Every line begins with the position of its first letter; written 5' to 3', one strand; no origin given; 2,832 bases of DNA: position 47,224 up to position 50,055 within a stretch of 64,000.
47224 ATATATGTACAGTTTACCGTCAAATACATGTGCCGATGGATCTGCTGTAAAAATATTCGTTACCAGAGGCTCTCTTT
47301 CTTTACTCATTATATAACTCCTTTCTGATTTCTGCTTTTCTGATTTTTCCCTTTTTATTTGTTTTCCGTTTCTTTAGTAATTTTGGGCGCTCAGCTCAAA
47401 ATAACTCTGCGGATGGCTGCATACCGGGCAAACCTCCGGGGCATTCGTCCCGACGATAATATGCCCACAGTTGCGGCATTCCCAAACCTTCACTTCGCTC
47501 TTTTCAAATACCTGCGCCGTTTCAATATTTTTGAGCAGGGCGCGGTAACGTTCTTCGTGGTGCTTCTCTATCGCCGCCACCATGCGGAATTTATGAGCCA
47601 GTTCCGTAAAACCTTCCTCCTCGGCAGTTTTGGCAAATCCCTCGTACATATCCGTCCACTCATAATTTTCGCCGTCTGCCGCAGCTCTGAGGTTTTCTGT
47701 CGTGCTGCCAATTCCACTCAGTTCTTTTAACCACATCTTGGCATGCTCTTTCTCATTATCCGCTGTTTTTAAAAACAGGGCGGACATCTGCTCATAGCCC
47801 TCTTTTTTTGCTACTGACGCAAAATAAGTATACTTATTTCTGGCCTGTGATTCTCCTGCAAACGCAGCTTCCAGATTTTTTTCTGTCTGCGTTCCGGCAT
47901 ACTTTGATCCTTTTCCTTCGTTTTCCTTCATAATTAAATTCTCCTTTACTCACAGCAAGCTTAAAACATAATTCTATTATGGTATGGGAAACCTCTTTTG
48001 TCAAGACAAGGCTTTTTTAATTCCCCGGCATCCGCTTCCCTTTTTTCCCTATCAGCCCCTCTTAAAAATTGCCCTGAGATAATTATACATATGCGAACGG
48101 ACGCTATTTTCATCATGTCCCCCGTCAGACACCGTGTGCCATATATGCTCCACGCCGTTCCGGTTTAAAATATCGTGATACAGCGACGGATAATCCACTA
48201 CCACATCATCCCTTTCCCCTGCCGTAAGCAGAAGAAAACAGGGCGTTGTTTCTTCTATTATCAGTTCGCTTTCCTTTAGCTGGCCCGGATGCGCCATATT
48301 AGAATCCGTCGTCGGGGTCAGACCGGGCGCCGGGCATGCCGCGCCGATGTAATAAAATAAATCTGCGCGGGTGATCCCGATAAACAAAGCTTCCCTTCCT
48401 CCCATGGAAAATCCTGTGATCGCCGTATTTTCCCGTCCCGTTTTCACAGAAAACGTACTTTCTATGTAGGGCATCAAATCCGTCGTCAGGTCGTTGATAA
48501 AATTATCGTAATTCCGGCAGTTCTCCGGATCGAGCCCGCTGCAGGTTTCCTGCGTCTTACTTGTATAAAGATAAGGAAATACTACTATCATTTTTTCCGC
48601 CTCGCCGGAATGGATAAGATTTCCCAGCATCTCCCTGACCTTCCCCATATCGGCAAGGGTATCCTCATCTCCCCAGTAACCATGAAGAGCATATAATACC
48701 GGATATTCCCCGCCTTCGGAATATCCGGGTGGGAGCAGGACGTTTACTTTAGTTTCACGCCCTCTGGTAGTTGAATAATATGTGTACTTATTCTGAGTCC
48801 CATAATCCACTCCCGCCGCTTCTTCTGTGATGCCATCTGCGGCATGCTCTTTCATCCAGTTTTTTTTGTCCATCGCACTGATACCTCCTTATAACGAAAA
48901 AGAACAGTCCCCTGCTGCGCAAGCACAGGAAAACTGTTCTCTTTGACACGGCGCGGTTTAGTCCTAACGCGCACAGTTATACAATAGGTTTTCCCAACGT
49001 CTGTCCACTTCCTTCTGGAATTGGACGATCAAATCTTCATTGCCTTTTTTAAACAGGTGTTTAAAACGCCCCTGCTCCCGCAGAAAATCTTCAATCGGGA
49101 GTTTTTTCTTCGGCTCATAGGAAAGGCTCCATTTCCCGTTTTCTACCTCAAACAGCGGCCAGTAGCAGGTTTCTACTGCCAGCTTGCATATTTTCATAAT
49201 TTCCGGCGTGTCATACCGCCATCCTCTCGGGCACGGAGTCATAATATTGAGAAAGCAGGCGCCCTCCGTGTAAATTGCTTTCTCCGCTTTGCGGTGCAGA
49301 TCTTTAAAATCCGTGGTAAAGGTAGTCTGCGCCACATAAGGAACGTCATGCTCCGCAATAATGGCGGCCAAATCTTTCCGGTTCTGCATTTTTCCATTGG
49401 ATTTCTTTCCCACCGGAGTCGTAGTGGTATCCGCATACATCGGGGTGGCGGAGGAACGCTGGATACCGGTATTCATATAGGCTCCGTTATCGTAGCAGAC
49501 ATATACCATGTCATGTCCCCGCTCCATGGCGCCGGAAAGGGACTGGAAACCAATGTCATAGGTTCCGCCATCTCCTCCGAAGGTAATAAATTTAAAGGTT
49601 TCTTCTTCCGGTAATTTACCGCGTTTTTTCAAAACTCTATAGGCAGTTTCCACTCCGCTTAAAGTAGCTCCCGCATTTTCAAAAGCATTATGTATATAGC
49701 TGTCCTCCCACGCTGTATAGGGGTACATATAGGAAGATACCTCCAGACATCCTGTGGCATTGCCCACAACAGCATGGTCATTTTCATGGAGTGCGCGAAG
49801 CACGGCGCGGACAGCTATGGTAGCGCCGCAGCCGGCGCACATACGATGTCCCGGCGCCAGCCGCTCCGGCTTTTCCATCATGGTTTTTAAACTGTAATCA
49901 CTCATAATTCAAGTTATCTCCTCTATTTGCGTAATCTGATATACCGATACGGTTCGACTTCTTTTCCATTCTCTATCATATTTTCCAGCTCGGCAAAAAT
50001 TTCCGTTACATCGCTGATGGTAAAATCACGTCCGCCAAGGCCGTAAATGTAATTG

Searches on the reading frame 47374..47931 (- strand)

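Call 9: search_protein_families(library=pfam, max_evalue=0.001, proteins=[window:47374-47931:-])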
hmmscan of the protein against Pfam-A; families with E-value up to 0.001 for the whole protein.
window:47374-47931:- (185 aa): 5 families
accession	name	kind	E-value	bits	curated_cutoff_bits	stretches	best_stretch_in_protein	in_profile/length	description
PF02915.23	Rubrerythrin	-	1.7e-25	90.4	22.8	1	18-133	1-137/137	Rubrerythrin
PF21349.2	RUBY_RBDX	-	1.9e-14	53.2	26.5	1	150-179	1-30/30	Rubrerythrin, rubredoxin-like domain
PF00210.30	Ferritin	-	4.3e-07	30.4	24.5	1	18-136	2-139/142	Ferritin-like domain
PF23455.1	DUF7129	-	7.5e-05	22.8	30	1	147-172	9-34/45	Domain of unknown function (DUF7129)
PF23458.2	DUF7130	-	0.00036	20.8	35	1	133-176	38-81/89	Domain of unknown function (DUF7130)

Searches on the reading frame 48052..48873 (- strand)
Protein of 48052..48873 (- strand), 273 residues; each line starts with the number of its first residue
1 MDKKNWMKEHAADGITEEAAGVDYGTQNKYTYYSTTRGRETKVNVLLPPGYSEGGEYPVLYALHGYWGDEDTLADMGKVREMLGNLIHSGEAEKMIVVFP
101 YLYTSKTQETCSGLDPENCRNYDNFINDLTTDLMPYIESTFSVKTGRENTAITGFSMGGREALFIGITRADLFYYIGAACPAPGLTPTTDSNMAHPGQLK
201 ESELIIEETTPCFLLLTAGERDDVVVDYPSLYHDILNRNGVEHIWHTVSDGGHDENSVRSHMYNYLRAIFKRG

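Call 9: search_protein_families(library=pfam, max_evalue=0.001, proteins=[window:48052-48873:-])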
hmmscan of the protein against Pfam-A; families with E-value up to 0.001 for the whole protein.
window:48052-48873:- (273 aa): 2 families
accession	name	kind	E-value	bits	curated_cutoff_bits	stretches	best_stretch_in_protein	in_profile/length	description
PF00756.26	Esterase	-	1.6e-23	84.2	22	1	34-182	1-149/251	Putative esterase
PF00326.27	Peptidase_S9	-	0.00052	20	22.6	0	148-262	64-196/213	Prolyl oligopeptidase family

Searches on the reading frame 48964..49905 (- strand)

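Call 9: search_protein_families(library=pfam, max_evalue=0.001, proteins=[window:48964-49905:-])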
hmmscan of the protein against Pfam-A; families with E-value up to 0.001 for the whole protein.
window:48964-49905:- (313 aa): 1 family
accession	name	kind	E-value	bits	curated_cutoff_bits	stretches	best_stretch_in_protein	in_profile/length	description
PF02775.26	TPP_enzyme_C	-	1.2e-18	67.8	21.9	1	51-221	2-151/151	Thiamine pyrophosphate enzyme, C-terminal TPP binding domain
